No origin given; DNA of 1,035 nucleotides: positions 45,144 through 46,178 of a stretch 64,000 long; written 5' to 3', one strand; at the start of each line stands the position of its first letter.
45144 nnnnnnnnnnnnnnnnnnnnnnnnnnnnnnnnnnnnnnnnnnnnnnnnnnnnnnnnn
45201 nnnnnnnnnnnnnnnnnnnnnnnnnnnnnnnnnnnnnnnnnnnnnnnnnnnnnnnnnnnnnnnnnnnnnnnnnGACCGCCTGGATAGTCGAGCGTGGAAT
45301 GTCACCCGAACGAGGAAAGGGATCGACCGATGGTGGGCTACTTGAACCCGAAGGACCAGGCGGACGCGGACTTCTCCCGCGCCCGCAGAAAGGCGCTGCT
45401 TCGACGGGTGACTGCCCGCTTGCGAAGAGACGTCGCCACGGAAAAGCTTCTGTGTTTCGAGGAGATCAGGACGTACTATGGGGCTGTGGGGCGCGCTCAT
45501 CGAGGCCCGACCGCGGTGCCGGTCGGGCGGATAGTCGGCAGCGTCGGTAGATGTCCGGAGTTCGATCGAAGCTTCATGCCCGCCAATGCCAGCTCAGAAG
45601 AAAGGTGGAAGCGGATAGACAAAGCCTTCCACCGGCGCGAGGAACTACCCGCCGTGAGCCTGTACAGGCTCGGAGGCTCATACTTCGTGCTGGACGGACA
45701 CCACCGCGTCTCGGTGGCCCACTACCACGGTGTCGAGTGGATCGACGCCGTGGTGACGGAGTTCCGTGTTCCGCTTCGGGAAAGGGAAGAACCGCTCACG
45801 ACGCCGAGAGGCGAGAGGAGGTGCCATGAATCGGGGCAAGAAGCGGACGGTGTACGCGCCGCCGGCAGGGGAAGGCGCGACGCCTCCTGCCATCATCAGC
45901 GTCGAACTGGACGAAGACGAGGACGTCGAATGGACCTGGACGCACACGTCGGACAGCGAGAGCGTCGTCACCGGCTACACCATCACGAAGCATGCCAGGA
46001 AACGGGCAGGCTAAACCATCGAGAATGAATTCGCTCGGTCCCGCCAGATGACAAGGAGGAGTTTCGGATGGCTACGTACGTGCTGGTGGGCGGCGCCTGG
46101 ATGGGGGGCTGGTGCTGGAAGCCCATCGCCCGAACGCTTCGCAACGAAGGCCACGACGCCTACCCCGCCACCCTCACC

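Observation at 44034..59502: tRNA-Ile-anchored ~15.4 kb island bounded by a perfect 48-bp direct repeat but lacking any integrase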

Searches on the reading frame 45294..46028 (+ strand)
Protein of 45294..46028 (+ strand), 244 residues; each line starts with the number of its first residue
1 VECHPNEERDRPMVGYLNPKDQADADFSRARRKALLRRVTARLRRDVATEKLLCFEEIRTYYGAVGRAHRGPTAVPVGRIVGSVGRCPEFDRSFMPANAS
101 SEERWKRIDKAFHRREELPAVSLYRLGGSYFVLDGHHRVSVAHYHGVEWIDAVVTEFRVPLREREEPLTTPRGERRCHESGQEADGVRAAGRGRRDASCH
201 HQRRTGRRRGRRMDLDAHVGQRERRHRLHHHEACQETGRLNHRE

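Call 9: search_protein_families(library=pfam, proteins=[window:45294-46028:+], max_evalue=0.01)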
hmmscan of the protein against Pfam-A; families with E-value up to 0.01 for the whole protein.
window:45294-46028:+ (244 aa): 0 families

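Call 38: search_protein_families(library=ncbifam, proteins=[window:45294-46028:+], max_evalue=0.1)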
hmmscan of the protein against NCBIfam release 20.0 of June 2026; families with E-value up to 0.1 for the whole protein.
window:45294-46028:+ (244 aa): 0 families

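Call 39: search_protein_families(library=phrogs, proteins=[window:45294-46028:+], max_evalue=0.1)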
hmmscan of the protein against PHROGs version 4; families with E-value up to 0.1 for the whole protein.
window:45294-46028:+ (244 aa): 3 families
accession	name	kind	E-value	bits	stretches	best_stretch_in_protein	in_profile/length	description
phrog_1033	-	DNA, RNA and nucleotide metabolism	0.011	16.5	1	100-154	53-113/334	ParB-like partition protein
phrog_17560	-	unknown function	0.012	17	1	125-161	74-111/119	-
phrog_29172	-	unknown function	0.05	13.2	1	78-143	43-105/531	-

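Call 40: find_homologous_proteins(query=window:45294-46028:+, max_evalue=0.00001)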
Query window:45294-46028:+ (244 aa): 1859 proteins with E <= 0.00001 among 8000 candidates; the best 120 are listed.
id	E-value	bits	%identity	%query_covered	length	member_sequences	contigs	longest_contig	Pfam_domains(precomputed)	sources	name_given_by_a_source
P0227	5.3e-65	238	69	63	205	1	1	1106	-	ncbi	-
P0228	1.6e-63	233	65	68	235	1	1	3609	-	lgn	-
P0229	2.4e-63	232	71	61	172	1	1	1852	-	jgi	jgi:hypothetical protein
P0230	4.2e-63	231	72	59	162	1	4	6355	-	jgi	jgi:hypothetical protein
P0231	4.3e-63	231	70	61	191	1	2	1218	-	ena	-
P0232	5.6e-63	231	71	59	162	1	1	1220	-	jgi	jgi:hypothetical protein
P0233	1.2e-62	230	72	59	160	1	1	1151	-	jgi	jgi:hypothetical protein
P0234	1.5e-62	230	73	59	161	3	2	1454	-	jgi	jgi:hypothetical protein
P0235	2.2e-62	229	74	59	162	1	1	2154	-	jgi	jgi:hypothetical protein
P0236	2.3e-62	229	54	87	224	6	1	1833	-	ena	-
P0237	2.6e-62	229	72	59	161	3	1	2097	-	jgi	jgi:hypothetical protein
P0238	2.7e-62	229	70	61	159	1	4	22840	-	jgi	jgi:hypothetical protein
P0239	2.8e-62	229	69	62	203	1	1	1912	-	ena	-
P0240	3.1e-62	229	73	59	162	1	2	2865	-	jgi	jgi:hypothetical protein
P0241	3.2e-62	228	72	59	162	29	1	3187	-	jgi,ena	jgi:hypothetical protein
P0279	6.5e-61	224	63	73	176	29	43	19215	-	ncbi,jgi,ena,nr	ncbi:MAG TPA: hypothetical protein VE525_05965 [Rubrobacter sp.]|jgi:hypothetical protein|nr:hypothe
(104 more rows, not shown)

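Call 41: find_encoding_contigs(protein=P0238, flank=10000, max_places=4)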
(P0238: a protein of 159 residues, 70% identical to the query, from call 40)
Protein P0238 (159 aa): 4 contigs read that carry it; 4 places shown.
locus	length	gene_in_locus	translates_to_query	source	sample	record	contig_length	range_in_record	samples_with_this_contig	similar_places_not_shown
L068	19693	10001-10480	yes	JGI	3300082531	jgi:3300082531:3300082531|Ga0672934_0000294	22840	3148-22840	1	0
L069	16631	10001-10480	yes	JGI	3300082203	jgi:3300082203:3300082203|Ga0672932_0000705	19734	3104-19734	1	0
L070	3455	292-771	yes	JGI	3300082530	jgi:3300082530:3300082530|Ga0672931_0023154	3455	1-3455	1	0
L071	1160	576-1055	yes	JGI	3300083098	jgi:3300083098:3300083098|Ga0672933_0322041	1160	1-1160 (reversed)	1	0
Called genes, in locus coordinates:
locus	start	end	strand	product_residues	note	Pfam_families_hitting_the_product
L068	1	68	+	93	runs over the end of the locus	PF05402:PqqD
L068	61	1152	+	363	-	PF04055:Radical_SAM, PF13353:Fer4_12 (weak), PF13186:SPASM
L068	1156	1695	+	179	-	PF02659:Mntp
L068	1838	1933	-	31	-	-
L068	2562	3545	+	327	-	PF01610:DDE_Tnp_ISL3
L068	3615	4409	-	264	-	PF04199:Cyclase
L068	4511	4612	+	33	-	-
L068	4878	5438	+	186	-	PF01243:PNPOx_N, PF12900:Pyridox_ox_2 (weak)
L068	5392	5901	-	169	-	-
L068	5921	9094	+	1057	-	PF25873:WHD_MalT, PF07719:TPR_2 (faint), PF13181:TPR_8 (faint), PF17874:TPR_MalT, PF00196:GerE, PF08281:Sigma70_r4_2 (weak)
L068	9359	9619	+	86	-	-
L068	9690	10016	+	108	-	-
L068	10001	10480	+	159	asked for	-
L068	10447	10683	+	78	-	-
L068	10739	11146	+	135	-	-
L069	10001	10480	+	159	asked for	-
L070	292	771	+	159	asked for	-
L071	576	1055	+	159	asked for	-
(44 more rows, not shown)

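Call 42: find_encoding_contigs(protein=P0279, flank=10000, max_places=5)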
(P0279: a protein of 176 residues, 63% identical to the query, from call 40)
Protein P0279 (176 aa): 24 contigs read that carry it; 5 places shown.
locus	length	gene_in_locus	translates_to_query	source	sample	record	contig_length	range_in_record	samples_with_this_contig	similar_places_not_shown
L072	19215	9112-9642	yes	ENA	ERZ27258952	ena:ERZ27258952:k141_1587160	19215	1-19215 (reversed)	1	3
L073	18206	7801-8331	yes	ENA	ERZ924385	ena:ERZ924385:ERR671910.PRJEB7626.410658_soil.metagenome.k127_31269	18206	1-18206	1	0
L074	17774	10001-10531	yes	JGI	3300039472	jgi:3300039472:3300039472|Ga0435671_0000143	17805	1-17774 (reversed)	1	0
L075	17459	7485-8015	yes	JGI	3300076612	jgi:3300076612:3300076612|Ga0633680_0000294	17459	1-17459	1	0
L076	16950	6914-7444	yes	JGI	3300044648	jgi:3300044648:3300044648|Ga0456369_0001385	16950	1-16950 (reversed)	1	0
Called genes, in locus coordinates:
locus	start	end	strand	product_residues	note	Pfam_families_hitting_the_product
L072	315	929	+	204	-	PF01872:RibD_C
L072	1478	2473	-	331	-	PF00665:rve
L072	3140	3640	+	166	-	PF02566:OsmC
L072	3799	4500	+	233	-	-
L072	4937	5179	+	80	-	PF16277:DUF4926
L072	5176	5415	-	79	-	-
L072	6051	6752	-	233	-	PF00072:Response_reg, PF00196:GerE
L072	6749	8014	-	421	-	PF07730:HisKA_3, PF02518:HATPase_c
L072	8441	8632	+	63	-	-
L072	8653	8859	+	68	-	-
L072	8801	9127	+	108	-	-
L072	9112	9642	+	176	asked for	-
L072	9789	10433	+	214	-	PF00440:TetR_N, PF13305:TetR_C_33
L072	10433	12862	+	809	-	PF01546:Peptidase_M20 (weak), PF04389:Peptidase_M28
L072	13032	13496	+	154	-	-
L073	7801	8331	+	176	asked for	-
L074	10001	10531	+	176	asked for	-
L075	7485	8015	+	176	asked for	-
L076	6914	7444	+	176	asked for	-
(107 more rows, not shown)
